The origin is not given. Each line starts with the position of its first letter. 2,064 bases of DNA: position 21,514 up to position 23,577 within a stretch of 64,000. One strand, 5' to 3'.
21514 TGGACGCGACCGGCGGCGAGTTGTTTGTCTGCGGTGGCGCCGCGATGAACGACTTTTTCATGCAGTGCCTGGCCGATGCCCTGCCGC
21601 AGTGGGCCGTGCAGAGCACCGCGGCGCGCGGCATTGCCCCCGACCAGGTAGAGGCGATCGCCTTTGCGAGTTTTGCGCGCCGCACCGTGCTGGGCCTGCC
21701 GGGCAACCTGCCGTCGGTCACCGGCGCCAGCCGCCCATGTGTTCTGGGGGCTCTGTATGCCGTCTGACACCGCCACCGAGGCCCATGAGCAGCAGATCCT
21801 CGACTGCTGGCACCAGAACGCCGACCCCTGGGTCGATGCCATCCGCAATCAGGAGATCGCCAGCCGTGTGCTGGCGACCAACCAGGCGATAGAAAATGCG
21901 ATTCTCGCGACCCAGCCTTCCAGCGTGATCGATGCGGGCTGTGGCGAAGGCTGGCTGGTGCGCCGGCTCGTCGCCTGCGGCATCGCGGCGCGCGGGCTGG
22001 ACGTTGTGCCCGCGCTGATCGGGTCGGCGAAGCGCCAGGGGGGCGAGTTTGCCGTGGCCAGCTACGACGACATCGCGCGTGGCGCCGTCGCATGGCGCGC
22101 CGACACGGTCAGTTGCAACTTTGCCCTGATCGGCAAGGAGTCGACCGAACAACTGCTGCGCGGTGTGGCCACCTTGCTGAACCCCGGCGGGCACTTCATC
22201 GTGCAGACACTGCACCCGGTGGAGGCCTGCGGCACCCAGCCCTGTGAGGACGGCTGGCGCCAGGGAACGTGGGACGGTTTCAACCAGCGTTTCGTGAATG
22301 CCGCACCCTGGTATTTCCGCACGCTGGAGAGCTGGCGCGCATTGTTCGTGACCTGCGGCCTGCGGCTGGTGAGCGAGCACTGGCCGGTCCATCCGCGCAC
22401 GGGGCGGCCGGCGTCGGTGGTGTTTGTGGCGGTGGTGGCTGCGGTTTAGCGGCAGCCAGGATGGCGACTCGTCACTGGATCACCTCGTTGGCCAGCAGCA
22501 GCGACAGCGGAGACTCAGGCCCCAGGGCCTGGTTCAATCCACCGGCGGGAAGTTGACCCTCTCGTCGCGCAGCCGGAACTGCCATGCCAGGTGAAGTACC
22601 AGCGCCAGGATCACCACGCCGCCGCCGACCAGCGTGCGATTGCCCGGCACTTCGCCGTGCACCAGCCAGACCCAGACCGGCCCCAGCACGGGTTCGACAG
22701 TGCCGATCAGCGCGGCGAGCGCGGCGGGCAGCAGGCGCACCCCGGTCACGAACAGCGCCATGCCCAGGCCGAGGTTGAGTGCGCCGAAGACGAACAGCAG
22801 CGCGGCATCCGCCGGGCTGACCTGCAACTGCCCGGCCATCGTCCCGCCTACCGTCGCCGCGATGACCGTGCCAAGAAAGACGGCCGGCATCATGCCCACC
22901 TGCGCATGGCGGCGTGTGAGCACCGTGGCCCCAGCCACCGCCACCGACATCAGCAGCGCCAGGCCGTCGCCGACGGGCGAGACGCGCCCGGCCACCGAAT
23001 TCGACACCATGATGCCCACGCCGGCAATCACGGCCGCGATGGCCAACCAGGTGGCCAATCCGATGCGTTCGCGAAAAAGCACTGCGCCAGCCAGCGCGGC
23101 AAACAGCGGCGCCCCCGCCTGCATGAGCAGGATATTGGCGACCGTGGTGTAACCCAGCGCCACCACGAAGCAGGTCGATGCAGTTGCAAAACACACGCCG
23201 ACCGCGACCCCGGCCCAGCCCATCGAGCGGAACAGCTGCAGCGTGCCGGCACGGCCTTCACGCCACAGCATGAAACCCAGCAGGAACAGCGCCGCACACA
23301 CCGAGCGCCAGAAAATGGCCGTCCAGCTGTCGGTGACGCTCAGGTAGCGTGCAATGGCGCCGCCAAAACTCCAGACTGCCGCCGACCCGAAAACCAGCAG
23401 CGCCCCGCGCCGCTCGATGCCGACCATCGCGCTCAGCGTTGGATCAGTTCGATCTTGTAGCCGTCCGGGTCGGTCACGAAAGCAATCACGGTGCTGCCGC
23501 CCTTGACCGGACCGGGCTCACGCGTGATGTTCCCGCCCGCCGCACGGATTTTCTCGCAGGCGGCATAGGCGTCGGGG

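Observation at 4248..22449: A split, ABC-fed peptidoglycan-recycling-like locus (ATPases + serine hydrolase + GNAT ... SBP + permeases + anmK)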

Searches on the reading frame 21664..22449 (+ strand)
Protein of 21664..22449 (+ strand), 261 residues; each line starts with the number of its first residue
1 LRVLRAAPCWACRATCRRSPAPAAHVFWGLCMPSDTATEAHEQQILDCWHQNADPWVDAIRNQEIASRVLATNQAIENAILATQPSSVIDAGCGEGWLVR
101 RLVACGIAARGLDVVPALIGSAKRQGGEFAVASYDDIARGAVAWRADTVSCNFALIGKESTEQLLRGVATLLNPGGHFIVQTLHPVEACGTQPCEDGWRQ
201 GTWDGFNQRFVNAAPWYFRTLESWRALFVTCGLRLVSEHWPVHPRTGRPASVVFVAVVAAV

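Call 4: search_protein_families(library=pfam, proteins=[window:21664-22449:+])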
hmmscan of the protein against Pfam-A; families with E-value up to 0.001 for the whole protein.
window:21664-22449:+ (261 aa): 5 families
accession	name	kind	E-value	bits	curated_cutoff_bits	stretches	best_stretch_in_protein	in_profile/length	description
PF13489.12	Methyltransf_23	-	9.4e-11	42.1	27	1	82-237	20-163/164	Methyltransferase domain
PF13649.12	Methyltransf_25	-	3.7e-07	31.2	27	1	88-176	1-97/97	Methyltransferase domain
PF08241.18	Methyltransf_11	-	2.7e-06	28.3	21.2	1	90-180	2-95/95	Methyltransferase domain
PF08242.18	Methyltransf_12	-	7.1e-06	27.1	30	1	90-178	2-98/98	Methyltransferase domain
PF13847.12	Methyltransf_31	-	2.3e-05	24.5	27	1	87-184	6-113/145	Methyltransferase domain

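Call 6: search_protein_families(library=ncbifam, proteins=[window:21664-22449:+], max_evalue=0.00001)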
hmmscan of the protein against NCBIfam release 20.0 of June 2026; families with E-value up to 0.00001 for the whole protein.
window:21664-22449:+ (261 aa): 2 families
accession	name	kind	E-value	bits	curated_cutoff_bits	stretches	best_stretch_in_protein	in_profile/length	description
NF045667.1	MTase_DVU1556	equivalog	5.9e-10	39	155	1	72-184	11-123/213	DVU_1556 family methyltransferase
TIGR02072.1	BioC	equivalog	7.6e-07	29.2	184.95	1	76-184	27-136/244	malonyl-ACP O-methyltransferase BioC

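Call 58: search_solved_structures(query=window:21757-22449:+, max_evalue=0.001)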
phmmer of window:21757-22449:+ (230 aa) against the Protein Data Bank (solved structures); distinct sequences matched with E-value up to 0.001: 4.
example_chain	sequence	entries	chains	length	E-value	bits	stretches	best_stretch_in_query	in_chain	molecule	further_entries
3e8s_A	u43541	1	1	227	5e-49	170.2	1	11-225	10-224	Putative SAM Dependent Methyltransferase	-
3bkw_A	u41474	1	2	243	1.3e-07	34.6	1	56-168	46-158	S-adenosylmethionine dependent methyltransferase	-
9ri2_A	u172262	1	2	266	4.1e-06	29.7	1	35-157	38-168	Methyltransferase, putative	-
7pd7_A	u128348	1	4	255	1.4e-05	28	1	47-157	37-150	Methyltransferase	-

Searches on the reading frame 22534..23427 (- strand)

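Call 5: search_protein_families(library=pfam, proteins=[window:22534-23427:-], max_evalue=0.01)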
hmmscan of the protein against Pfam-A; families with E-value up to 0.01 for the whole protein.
window:22534-23427:- (297 aa): 3 families
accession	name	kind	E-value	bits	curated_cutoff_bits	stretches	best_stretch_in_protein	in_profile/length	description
PF00892.27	EamA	-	8.5e-27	94.5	28.2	2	7-141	2-134/135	EamA-like transporter family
PF03151.22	TPT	-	1.1e-05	25.4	30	1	52-139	47-134/291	Triose-phosphate Transporter family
PF06027.18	SLC35F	-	0.00024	21.2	21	1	38-168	41-172/299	Solute carrier family 35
